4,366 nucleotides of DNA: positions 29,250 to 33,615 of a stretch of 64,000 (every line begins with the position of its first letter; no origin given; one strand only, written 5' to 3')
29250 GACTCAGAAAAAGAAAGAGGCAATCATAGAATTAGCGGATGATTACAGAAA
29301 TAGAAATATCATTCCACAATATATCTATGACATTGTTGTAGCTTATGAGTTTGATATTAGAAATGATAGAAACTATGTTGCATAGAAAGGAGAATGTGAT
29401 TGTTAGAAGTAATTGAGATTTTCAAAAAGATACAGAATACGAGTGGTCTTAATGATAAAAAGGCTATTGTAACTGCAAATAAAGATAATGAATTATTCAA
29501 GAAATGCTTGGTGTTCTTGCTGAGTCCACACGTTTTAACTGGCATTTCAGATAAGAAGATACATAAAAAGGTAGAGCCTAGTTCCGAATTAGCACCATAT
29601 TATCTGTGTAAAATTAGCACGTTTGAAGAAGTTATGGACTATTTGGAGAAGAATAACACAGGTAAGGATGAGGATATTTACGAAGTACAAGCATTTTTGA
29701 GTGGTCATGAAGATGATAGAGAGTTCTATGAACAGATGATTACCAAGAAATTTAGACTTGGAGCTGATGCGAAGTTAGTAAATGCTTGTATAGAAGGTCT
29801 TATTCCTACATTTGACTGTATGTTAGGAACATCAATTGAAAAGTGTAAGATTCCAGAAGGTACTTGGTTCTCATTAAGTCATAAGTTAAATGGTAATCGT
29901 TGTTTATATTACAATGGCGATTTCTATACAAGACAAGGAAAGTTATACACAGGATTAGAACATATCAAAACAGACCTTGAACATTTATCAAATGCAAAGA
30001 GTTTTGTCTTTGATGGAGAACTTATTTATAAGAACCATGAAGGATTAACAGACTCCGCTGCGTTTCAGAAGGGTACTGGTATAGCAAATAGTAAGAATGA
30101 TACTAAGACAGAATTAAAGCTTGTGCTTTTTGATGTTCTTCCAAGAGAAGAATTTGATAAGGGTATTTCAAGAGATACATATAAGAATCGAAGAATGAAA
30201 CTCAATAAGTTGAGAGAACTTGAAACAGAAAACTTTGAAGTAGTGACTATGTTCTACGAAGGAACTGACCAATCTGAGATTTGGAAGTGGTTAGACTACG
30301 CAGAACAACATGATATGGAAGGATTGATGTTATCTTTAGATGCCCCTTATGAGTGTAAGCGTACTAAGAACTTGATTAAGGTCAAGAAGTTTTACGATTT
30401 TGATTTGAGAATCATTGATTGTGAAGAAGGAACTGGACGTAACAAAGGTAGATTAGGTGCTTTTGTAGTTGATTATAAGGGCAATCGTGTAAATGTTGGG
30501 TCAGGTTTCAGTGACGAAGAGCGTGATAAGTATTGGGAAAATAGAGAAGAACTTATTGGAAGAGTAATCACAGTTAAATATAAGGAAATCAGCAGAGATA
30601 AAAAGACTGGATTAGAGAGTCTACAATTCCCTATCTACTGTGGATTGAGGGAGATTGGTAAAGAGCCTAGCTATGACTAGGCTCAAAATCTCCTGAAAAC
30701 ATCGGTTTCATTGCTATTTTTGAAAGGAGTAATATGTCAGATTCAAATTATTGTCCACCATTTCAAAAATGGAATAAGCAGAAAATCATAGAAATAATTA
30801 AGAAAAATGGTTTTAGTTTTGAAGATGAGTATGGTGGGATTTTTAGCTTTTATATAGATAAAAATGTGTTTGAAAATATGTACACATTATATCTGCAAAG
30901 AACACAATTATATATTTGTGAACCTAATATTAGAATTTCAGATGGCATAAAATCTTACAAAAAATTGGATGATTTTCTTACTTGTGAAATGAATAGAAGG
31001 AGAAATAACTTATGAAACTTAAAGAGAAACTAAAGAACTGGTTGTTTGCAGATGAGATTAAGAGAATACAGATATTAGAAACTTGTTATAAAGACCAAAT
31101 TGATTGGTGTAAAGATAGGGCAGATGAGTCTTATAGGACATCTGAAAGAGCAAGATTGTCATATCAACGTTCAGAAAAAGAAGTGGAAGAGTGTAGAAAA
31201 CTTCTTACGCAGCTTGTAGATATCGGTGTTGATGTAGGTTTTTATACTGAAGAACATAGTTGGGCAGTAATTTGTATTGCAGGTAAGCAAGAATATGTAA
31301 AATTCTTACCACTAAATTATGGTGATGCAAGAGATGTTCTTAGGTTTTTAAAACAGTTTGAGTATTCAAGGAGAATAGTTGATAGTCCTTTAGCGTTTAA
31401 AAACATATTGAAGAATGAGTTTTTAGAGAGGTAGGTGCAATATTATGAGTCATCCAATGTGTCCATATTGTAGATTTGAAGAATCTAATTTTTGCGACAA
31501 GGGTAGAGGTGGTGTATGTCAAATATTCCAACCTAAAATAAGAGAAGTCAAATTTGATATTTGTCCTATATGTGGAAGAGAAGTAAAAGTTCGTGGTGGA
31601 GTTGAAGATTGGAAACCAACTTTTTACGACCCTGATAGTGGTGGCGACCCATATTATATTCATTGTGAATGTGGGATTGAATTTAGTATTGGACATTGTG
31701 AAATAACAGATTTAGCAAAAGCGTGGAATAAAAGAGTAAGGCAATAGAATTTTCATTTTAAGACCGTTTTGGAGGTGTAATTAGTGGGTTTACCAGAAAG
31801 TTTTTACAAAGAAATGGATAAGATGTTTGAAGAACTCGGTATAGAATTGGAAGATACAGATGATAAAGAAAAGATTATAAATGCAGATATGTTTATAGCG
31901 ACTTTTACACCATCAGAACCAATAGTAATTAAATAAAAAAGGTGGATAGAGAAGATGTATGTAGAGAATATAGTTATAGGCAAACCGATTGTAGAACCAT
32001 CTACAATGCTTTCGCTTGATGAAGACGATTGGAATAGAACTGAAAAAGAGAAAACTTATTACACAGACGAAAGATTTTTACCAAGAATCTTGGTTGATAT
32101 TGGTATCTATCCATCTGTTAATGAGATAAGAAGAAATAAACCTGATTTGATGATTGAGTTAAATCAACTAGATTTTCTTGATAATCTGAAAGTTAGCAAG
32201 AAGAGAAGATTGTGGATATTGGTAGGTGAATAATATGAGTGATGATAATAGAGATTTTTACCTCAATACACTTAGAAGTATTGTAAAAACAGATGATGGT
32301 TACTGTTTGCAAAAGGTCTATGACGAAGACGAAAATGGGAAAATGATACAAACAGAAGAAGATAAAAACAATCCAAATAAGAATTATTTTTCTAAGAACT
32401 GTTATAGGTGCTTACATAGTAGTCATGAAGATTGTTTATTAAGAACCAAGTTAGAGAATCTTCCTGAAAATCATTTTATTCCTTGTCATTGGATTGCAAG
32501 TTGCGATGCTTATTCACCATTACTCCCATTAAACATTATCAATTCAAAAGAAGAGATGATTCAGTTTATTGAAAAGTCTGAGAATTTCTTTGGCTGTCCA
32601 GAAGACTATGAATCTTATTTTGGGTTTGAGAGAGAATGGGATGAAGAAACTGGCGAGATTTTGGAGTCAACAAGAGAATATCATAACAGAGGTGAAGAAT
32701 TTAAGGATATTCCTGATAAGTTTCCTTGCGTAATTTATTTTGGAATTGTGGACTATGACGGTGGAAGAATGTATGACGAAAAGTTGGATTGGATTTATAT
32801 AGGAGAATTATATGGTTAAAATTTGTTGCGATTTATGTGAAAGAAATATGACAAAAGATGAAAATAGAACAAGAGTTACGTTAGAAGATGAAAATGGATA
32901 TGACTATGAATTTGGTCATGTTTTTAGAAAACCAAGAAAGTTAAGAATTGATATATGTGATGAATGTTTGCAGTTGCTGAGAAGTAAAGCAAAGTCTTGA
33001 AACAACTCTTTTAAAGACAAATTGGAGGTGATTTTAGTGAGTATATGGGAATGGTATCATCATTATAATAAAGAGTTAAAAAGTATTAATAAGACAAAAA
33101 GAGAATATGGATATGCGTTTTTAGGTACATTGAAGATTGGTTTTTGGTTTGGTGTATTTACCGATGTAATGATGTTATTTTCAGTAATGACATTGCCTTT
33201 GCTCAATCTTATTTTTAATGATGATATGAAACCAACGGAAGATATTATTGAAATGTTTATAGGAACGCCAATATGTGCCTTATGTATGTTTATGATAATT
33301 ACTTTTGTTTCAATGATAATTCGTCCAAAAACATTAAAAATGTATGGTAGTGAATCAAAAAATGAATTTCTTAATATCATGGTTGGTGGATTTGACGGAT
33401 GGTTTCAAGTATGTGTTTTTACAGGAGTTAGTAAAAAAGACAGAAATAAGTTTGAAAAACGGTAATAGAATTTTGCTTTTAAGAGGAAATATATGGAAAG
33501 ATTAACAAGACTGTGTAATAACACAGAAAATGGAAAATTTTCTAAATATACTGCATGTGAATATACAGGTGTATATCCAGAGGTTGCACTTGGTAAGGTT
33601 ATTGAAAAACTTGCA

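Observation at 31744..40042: Recurrent intergenic cassette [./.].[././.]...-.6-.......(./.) placed between stop codon and Shine-Dalgarno of many genes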

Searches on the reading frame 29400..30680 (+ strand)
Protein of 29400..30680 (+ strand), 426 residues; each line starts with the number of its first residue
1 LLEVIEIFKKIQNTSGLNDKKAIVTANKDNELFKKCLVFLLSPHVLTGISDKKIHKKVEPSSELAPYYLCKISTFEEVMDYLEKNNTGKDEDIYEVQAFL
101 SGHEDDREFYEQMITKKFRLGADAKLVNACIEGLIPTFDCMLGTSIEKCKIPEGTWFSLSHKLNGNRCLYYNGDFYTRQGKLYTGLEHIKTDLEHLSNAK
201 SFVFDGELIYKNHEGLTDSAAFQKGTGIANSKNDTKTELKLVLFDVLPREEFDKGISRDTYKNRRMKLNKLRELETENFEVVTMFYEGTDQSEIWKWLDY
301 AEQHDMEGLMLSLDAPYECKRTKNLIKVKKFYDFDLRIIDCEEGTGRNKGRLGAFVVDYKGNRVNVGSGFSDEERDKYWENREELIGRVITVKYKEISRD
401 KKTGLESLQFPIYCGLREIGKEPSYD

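Call 9: search_protein_families(library=pfam, proteins=[window:29400-30680:+], max_evalue=0.01)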
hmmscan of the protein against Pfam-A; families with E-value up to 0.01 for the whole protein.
window:29400-30680:+ (426 aa): 3 families
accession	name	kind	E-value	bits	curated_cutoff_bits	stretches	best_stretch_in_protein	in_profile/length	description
PF14743.12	DNA_ligase_OB_2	-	3e-16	59.6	28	1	343-417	1-66/66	DNA ligase OB-like domain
PF01068.26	DNA_ligase_A_M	-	1.3e-15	58.1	26.2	1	154-329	19-204/204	ATP dependent DNA ligase domain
PF09414.15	RNA_ligase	-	0.002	18.7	27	1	162-329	8-171/171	RNA ligase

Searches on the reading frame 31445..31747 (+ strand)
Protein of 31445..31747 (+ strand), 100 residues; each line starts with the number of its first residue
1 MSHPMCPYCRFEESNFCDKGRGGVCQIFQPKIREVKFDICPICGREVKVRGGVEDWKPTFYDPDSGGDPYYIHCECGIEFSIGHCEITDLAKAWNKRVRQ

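Call 72: search_protein_families(library=pfam, proteins=[window:31445-31747:+], max_evalue=0.01)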
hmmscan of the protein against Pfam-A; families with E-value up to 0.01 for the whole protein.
window:31445-31747:+ (100 aa): 1 family
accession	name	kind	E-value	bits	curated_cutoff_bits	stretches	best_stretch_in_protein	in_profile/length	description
PF14354.12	Lar_restr_allev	-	0.00077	20.1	28.6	1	40-97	6-57/58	Restriction alleviation protein Lar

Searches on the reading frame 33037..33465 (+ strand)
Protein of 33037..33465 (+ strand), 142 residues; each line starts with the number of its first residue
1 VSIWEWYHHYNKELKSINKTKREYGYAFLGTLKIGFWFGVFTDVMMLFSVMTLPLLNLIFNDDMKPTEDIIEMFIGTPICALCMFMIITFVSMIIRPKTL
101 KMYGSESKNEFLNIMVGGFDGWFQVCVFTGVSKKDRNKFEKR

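Call 72: search_protein_families(library=pfam, proteins=[window:33037-33465:+], max_evalue=0.01)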
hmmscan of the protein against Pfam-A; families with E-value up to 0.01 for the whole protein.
window:33037-33465:+ (142 aa): 1 family
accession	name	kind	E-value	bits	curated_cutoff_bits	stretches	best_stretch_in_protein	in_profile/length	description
PF04483.17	DUF565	-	0.0061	17.4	27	0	10-47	25-58/60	Protein of unknown function (DUF565)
